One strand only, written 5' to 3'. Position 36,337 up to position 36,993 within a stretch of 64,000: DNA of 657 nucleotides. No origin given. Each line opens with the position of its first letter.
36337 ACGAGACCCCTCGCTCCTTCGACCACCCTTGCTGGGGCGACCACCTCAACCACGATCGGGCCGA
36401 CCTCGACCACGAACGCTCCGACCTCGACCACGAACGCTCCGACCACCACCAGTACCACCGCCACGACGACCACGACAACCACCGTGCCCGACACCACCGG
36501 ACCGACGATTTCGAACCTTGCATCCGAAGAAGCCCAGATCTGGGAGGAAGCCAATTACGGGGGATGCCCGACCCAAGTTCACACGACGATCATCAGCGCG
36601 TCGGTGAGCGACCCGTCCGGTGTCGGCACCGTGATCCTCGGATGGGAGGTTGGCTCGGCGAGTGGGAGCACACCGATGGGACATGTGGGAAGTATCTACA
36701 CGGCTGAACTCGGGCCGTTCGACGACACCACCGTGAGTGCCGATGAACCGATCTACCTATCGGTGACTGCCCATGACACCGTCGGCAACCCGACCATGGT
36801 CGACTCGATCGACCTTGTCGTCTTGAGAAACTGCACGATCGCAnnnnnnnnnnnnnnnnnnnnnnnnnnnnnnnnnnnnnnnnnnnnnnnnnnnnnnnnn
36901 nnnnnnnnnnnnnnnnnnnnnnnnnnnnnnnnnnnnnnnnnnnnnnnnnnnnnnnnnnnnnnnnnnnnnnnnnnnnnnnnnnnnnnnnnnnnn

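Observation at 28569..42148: Cell-surface gene island: three Thr-rich anchored proteins (two sharing a novel C-terminal domain) plus a GH5-CBM32 lipoprotein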

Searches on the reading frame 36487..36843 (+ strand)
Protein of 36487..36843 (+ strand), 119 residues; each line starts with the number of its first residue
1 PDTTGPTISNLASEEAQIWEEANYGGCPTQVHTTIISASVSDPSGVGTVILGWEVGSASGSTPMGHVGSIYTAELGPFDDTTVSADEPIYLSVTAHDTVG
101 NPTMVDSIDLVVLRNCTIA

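Call 37: search_protein_families(library=pfam, alignment_id=A4, max_evalue=5)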
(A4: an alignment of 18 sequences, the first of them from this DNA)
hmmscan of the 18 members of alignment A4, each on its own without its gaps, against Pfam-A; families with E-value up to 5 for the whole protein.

A. member 1, seq(119 aa): 1 family
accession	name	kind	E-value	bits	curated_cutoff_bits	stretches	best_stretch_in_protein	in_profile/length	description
PF17957.7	Big_7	-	0.0034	18.4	24.1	1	77-105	8-35/70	Bacterial Ig domain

B. families by the number of members that match (of 18 scanned): 26 families (the first 25 are shown)
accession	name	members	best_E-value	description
PF17957.7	Big_7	8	0.00042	Bacterial Ig domain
PF17963.7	Big_9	6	3.2e-05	Bacterial Ig domain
PF17936.7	Big_6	3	0.00034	Bacterial Ig domain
PF09134.16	Invasin_D3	3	0.021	Invasin, domain 3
PF18911.6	PKD_4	3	0.035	PKD domain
PF02369.22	Big_1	2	0.00054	Bacterial Ig-like domain (group 1)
PF05345.18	He_PIG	2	0.00076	Putative Ig domain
PF17892.7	Cadherin_5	2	0.0043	Cadherin-like domain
PF19077.6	Big_13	2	0.0088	Bacterial Ig-like domain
PF00801.26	PKD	2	0.0094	PKD domain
PF20164.4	GspA_SrpA_N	1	0.007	GspA/SrpA SigLec-like domain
PF02494.22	HYR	1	0.013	HYR domain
PF12245.14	Big_3_2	1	0.017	Bacterial Ig-like domain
PF22902.2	NOMO1-like_9th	1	0.045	BOS complex subunit NOMO1-like, beta sandwich domain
PF22352.2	K319L-like_PKD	1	0.05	K319L-like, PKD domain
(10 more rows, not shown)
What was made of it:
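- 36487..36843 (+): B: C-terminal Ig-like beta-sandwich (aa 175-293), starting PDTTGP, with the DPSG and A-x-D-x-x-G-N motifs and conserved Cys201/Cys290. Big_7, Big_9, PKD and cadherin sub-threshold (call 37).
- On Bacterial Ig-like domain (Big_7 / Big_9 / E-set): The best E-values among the 18 members are 4.2e-4 for Big_7 and 3.2e-5 for Big_9 (call 37).
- On PKD domain: PKD and PKD_4 match 2-3 of 18 members at E about 0.01-0.04 (call 37).
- Closest known: Bacterial Ig-like domains of the E-set type: Pfam Big_7. Same: Sub-threshold hits in the other direction (call 37).
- Pfam sub-threshold matches are consistent: Big_7 in 8 of 18 members, Big_9 in 6 of 18, also PKD, cadherin and HYR (call 37).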

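Call 46: search_protein_representatives(alignment_id=A4)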
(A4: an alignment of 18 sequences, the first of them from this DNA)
Query: 18 sequences, 118 profile positions. Proteins with E-value up to 0.001 (for the whole library): 4121; up to 1e-10: 906; up to 1e-30: 50. The best 150 are listed.
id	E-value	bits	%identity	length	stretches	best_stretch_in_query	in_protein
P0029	8.5e-81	284.4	-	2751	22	19-114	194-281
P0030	2.1e-77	273.5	-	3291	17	33-105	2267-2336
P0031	4.6e-72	256.3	-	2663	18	32-107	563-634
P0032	1.3e-62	225.8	-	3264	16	32-107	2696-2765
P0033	1.9e-58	212.4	-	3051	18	33-107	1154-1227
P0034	3.2e-56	205.2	-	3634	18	33-107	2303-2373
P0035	8.1e-56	203.9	-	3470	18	32-108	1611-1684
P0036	5.7e-53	194.7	-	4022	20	31-106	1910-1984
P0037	6.1e-53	194.6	-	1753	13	28-109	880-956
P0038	1.7e-52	193.1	-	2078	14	33-106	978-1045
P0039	1.5e-51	190.1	-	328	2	1-117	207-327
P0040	9.3e-49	181.1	-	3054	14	34-106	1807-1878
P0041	2.8e-48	179.5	-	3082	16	37-107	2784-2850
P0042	1.6e-46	173.9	-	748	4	1-107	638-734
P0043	5.4e-46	172.2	-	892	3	2-116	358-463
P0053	2.4e-38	147.5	-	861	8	29-108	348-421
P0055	2.0e-36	141.3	-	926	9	6-85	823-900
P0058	2.0e-35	138.1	-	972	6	1-105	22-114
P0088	1.3e-27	112.9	-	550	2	2-117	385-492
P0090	4.1e-27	111.3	-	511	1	1-116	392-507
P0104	9.5e-26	106.9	-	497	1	1-117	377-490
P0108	1.6e-25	106.1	-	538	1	1-117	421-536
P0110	2.3e-25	105.6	-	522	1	1-117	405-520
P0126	2.1e-24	102.6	-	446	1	1-116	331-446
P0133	3.4e-24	101.9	-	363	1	1-116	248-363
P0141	6.8e-24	100.9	-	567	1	1-116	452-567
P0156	4.2e-23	98.3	-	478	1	1-117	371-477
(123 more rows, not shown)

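Call 48: search_protein_families(library=pfam, proteins=[P0029, P0037, P0042, P0043, P0053, P0055, P0058], max_evalue=0.001)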
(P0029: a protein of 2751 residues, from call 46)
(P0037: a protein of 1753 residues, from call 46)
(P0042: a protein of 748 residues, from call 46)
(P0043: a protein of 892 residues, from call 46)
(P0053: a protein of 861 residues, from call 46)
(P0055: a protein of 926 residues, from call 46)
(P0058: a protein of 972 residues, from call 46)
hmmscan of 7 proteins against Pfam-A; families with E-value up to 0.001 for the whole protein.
P0029 (2751 aa): 11 families
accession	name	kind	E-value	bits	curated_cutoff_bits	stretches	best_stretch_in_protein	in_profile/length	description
PF00028.23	Cadherin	-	1.9e-156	509.4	28.8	22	624-715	2-91/93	Cadherin domain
PF17963.7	Big_9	-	1.6e-45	154.3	23.6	0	1263-1362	3-89/89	Bacterial Ig domain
PF18981.6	InlK_D3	-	1.3e-30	105.7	25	0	679-714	39-75/75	Internalin K domain (D3/D4)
PF20164.4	GspA_SrpA_N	-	5.4e-18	65.9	27.4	0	1016-1045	85-114/117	GspA/SrpA SigLec-like domain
PF08329.16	ChitinaseA_N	-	1e-08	35.4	21.2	0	583-612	83-112/133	Chitinase A, N-terminal domain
PF13750.12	Big_3_3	-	5.1e-08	33.2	27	0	1767-1895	15-143/157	Bacterial Ig-like domain (group 3)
PF19077.6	Big_13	-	7.6e-08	33.2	27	0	958-1042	27-100/102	Bacterial Ig-like domain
PF05345.18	He_PIG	-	1.3e-07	32.4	24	0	944-1042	3-95/96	Putative Ig domain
PF11993.13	VC2046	-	1.6e-06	28.7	25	0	198-245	67-114/163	VC2046 family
PF11614.14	FixG_C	-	5.1e-06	27.1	25.6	0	2297-2331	72-106/119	IG-like fold at C-terminal of FixG, putative oxidoreductase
PF15495.12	Fimbrillin_C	-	0.00078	20.3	27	0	469-499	36-63/84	Major fimbrial subunit protein type IV, Fimbrillin, C-terminal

P0037 (1753 aa): 6 families
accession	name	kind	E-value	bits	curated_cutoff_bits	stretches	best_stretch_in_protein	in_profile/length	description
PF22184.2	CBM_56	-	8.4e-71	234.6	27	9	881-943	4-65/75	Carbohydrate binding module family 56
PF19077.6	Big_13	-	2.5e-13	50.8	27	3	501-573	21-102/102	Bacterial Ig-like domain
PF17957.7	Big_7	-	3e-09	37.8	24.1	0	1189-1252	1-58/70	Bacterial Ig domain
PF16323.11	DUF4959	-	1.7e-06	28.7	32.9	0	887-951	35-96/106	Domain of unknown function (DUF4959)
PF03423.18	CBM_25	-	5.2e-06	27.2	27.3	0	688-756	13-80/106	Carbohydrate binding domain (family 25)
PF25788.1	Ig_Rha78A_N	-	0.00036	21.2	27.4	0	240-309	12-97/105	Rha78A-like, N-terminal immunoglobulin domain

P0042 (748 aa): 1 family
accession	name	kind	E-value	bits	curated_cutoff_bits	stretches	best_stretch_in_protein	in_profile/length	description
PF13754.12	Big_3_4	-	0.00029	21.2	27.3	0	707-732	25-50/106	Domain of unknown function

P0043 (892 aa): 7 families
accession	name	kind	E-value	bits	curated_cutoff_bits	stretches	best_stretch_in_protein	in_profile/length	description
PF22184.2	CBM_56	-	4.4e-10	40.1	27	1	284-335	13-64/75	Carbohydrate binding module family 56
PF05708.18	Peptidase_C92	-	2.7e-08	34.5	27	1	581-700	2-117/166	Permuted papain-like amidase enzyme, YaeF/YiiX, C92 family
PF22820.2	TcaA_3rd_4th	-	3.9e-06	27.1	27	0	426-454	31-59/73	TcaA protein 3rd/4th domain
PF14326.11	DUF4384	-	1.9e-05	25.1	27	0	170-205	1-36/81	Domain of unknown function (DUF4384)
PF19077.6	Big_13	-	8.3e-05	23.5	27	0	521-566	55-100/102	Bacterial Ig-like domain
PF11896.14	GlgE_dom_N_S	-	9.8e-05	23.2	25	0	398-444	41-87/179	Alpha-1,4-glucan:maltose-1-phosphate maltosyltransferase, domain N/S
PF17957.7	Big_7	-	0.00049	21.1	24.1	0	485-548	14-59/70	Bacterial Ig domain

P0053 (861 aa): 2 families
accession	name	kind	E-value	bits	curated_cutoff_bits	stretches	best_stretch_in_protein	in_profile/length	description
PF24893.1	DUF7743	-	1.3e-08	35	27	0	34-127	2-92/120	Domain of unknown function (DUF7743)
PF13750.12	Big_3_3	-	0.00096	19.3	27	0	407-453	20-62/157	Bacterial Ig-like domain (group 3)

P0055 (926 aa): 2 families
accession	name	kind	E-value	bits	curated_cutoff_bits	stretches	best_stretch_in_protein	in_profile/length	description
PF11896.14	GlgE_dom_N_S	-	9.9e-13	49.2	25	0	312-381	25-92/179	Alpha-1,4-glucan:maltose-1-phosphate maltosyltransferase, domain N/S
PF25059.1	FN3_DSCAM-DSCAML_C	-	9.6e-07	29.5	39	0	329-385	21-74/89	DSCAM/DSCAML C-terminal Fn3-like domain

P0058 (972 aa): 2 families
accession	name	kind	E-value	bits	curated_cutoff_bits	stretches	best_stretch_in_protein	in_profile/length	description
PF24893.1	DUF7743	-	1.3e-14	54.4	27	0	132-225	3-92/120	Domain of unknown function (DUF7743)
PF17957.7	Big_7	-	3.4e-06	28.1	24.1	0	359-401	15-56/70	Bacterial Ig domain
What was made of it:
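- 36487..36843 (+): Profile search (calls 46, 48).
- On Bacterial Ig-like domain (Big_7 / Big_9 / E-set): In the seven proteins scanned, P0029 carries 22 Cadherin stretches plus Big_9, and P0037 carries CBM_56 at 881-943, which coincides with our best stretch at 880-956 (calls 46, 48).
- Closest known: Bacterial Ig-like domains of the E-set type: Pfam Big_7. Same: Reciprocal profile matches: our profile picks up repeats that Pfam annotates as Cadherin, Big_9, CBM_56 or Big_13 (calls 46, 48).
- The top hits are giant repeat proteins whose matched repeats Pfam calls Cadherin, Big_9, CBM_56 or Big_13 (calls 46, 48).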

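Call 63: search_protein_families(library=pfam, proteins=[P0090, P0104, P0108, P0110, P0141, P0156, P0126, P0088, P0133, P0039], max_evalue=0.01)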
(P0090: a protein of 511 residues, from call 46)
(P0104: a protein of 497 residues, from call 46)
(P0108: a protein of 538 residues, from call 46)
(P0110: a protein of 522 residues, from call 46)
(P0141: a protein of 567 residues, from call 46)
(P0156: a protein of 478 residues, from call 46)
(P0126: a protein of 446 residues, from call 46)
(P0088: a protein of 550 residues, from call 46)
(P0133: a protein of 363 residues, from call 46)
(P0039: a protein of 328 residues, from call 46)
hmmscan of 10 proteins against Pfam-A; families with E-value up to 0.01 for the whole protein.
P0090 (511 aa): 3 families
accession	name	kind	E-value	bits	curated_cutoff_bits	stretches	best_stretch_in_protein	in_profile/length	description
PF04542.20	Sigma70_r2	-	1.3e-13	50.9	24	1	21-88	1-70/71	Sigma-70 region 2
PF08281.18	Sigma70_r4_2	-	0.00028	20.9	25.7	1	118-170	2-54/54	Sigma-70, region 4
PF22029.2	PhyR_sigma2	-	0.0088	16.5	27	0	34-74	13-53/55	Sigma2 domain of PhyR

P0104 (497 aa): 3 families
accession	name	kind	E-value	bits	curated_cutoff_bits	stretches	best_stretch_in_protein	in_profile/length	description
PF04542.20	Sigma70_r2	-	9.4e-10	38.6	24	1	21-88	1-70/71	Sigma-70 region 2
PF08281.18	Sigma70_r4_2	-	0.00023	21.2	25.7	1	117-167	3-53/54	Sigma-70, region 4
PF23714.1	Rv3627c_N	-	0.0032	17.8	27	0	274-328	2-55/58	Carboxypeptidase Rv3627c-like, N-terminal domain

P0108 (538 aa): 6 families
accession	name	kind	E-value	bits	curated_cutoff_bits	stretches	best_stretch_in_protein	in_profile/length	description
PF04542.20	Sigma70_r2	-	4.7e-15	55.6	24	1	28-95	1-70/71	Sigma-70 region 2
PF08281.18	Sigma70_r4_2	-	9.8e-07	28.8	25.7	1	136-185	4-53/54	Sigma-70, region 4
PF12802.13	MarR_2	-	2.9e-05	24.6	27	1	142-184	2-46/61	MarR family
PF01047.28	MarR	-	0.00094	19.5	24.6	1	150-184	9-43/59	MarR family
PF07638.17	Sigma70_ECF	-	0.0053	17.1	21.1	0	14-173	8-166/185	ECF sigma factor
PF04545.22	Sigma70_r4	-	0.0094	15.9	24.1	0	141-178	3-40/50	Sigma-70, region 4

P0110 (522 aa): 4 families
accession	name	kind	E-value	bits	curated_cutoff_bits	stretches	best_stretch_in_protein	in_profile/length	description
PF04542.20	Sigma70_r2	-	3.3e-14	52.9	24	1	15-82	1-70/71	Sigma-70 region 2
PF08281.18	Sigma70_r4_2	-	6e-07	29.5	25.7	1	113-161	3-51/54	Sigma-70, region 4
PF04545.22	Sigma70_r4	-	0.007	16.3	24.1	0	119-154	3-38/50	Sigma-70, region 4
PF13490.11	zf-HC2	-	0.0083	16.6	22.2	1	192-213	13-34/35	Putative zinc-finger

P0141 (567 aa): 0 families

P0156 (478 aa): 1 family
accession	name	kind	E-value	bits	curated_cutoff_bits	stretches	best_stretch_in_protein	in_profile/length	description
PF04542.20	Sigma70_r2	-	1.4e-11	44.5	24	1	21-88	1-70/71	Sigma-70 region 2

P0126 (446 aa): 0 families

P0088 (550 aa): 4 families
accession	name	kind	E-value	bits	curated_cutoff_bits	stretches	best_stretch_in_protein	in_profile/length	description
PF19077.6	Big_13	-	1.5e-06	29.1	27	1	437-488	50-100/102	Bacterial Ig-like domain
PF22184.2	CBM_56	-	1.3e-05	25.7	27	0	252-313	7-65/75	Carbohydrate binding module family 56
PF17957.7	Big_7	-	0.00047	21.2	24.1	0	403-454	11-54/70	Bacterial Ig domain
PF13754.12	Big_3_4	-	0.0033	17.7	27.3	0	443-491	15-62/106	Domain of unknown function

P0133 (363 aa): 1 family
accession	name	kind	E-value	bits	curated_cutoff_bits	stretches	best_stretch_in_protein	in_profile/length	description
PF19077.6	Big_13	-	0.0079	17.1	27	0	286-353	35-94/102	Bacterial Ig-like domain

P0039 (328 aa): 0 families
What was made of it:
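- On CBM56 (beta-1,3-glucan binding): The link to Pfam CBM_56 is only indirect, through shared hits (calls 48, 63).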
